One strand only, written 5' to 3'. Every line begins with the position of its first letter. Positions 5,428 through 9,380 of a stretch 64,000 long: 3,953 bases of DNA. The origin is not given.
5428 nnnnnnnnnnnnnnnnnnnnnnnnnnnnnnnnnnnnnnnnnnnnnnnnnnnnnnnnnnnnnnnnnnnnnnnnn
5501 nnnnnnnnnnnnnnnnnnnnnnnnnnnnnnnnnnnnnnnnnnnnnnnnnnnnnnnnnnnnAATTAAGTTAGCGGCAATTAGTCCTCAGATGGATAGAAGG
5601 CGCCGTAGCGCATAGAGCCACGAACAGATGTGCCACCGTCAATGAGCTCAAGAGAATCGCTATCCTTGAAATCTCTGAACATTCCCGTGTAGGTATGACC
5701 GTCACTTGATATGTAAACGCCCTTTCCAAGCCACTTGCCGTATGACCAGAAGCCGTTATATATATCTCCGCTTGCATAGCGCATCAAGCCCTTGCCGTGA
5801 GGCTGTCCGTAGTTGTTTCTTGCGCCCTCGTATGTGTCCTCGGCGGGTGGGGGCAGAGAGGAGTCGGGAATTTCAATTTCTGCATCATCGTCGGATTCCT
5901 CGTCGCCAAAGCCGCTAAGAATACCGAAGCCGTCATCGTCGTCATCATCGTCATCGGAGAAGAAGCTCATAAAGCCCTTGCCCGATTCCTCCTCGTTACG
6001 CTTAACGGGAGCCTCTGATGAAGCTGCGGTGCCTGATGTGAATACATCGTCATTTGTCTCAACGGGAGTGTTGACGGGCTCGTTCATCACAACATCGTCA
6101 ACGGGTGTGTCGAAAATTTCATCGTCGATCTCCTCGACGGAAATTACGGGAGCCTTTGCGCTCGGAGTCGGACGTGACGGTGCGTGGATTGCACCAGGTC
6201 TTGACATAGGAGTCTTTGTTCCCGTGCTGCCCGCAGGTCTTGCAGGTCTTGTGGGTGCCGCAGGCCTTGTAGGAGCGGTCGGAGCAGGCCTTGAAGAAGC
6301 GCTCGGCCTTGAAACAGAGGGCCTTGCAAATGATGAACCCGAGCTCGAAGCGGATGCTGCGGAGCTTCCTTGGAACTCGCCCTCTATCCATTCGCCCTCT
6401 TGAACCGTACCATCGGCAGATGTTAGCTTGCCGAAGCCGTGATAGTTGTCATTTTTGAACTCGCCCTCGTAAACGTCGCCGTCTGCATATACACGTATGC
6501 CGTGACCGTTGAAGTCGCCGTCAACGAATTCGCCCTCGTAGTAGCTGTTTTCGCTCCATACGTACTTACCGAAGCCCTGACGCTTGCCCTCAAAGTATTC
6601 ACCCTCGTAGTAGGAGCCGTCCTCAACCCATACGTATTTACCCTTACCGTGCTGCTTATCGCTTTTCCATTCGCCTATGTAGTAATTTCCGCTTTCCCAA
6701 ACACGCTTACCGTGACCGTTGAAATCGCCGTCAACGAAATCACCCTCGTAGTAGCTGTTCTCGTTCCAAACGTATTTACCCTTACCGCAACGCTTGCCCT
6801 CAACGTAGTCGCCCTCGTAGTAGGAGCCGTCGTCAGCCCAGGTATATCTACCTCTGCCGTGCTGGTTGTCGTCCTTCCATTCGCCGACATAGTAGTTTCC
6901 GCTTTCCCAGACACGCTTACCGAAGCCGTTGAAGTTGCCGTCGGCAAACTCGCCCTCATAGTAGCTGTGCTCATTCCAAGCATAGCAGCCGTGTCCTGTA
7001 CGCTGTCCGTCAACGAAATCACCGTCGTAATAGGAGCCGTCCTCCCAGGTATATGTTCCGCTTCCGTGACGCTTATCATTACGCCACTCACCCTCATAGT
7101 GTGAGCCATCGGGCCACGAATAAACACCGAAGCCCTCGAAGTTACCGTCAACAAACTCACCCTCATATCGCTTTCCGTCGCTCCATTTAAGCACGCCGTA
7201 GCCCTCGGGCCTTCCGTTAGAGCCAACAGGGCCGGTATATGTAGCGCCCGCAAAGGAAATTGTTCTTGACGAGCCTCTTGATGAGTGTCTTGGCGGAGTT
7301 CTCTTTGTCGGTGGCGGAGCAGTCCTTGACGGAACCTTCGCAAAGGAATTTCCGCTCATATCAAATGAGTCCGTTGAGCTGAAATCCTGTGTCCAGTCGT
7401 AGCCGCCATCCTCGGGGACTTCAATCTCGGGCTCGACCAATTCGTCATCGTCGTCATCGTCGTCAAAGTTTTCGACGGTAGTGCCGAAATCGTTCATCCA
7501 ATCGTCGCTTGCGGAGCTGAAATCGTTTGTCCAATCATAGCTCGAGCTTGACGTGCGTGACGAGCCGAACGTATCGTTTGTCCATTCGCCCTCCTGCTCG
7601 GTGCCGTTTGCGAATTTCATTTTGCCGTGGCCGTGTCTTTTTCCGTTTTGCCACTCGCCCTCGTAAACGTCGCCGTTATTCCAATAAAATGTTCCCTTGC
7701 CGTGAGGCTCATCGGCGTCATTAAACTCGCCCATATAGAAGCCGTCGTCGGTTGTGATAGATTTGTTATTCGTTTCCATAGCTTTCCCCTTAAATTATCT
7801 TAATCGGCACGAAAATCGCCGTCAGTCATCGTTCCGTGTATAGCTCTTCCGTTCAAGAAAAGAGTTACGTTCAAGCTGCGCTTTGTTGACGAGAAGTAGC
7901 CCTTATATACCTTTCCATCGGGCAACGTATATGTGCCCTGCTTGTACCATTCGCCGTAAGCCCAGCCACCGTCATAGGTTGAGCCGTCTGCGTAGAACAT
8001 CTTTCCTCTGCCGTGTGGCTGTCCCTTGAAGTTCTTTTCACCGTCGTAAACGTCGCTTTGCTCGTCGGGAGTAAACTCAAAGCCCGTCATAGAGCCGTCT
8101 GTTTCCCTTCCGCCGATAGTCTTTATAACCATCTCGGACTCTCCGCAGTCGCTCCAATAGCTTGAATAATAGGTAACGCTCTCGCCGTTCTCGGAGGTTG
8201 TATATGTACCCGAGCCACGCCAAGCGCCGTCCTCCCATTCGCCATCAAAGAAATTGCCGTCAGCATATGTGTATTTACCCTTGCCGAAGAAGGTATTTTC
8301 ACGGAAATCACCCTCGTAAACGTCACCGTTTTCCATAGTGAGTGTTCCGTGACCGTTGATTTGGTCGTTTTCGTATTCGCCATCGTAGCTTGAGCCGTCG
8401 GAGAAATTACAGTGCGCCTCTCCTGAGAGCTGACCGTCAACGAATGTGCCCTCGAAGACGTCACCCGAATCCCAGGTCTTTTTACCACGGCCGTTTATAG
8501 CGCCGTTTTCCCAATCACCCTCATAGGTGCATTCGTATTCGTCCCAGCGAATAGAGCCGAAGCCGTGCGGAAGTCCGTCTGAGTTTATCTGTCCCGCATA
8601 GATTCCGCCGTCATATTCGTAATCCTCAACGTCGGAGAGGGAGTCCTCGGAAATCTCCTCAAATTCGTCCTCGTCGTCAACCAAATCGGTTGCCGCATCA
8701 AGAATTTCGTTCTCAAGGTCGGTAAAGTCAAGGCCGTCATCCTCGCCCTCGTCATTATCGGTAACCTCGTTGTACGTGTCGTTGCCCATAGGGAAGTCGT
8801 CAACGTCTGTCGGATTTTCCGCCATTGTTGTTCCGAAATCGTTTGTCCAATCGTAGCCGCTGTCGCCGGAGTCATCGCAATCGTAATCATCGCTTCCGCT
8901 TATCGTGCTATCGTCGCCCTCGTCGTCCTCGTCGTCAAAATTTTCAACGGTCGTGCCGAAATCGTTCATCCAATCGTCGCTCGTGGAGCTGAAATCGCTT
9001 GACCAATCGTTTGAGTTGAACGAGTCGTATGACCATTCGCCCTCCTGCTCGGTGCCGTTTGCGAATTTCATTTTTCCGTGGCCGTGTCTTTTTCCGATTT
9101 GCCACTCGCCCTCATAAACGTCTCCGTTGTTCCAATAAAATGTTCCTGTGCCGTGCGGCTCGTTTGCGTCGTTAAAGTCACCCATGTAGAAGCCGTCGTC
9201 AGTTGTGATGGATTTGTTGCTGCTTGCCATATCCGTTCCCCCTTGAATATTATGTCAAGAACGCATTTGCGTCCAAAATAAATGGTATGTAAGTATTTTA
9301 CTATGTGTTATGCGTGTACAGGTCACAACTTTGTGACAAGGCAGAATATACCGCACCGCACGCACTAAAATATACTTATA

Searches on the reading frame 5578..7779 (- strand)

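Call 93: search_protein_families(library=pfam, proteins=[window:5578-7779:-], max_evalue=0.00001)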
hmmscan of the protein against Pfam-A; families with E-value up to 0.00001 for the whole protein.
window:5578-7779:- (733 aa): 1 family
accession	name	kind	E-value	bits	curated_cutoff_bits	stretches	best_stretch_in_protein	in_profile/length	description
PF02493.26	MORN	-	8.7e-83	267.8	22.5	5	228-249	1-22/23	MORN repeat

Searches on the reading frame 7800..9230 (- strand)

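Call 93: search_protein_families(library=pfam, proteins=[window:7800-9230:-], max_evalue=0.00001)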
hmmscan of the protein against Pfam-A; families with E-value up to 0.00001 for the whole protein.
window:7800-9230:- (476 aa): 1 family
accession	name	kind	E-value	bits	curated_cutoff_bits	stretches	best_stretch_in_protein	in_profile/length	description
PF02493.26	MORN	-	1.7e-35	119.1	22.5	1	39-60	1-22/23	MORN repeat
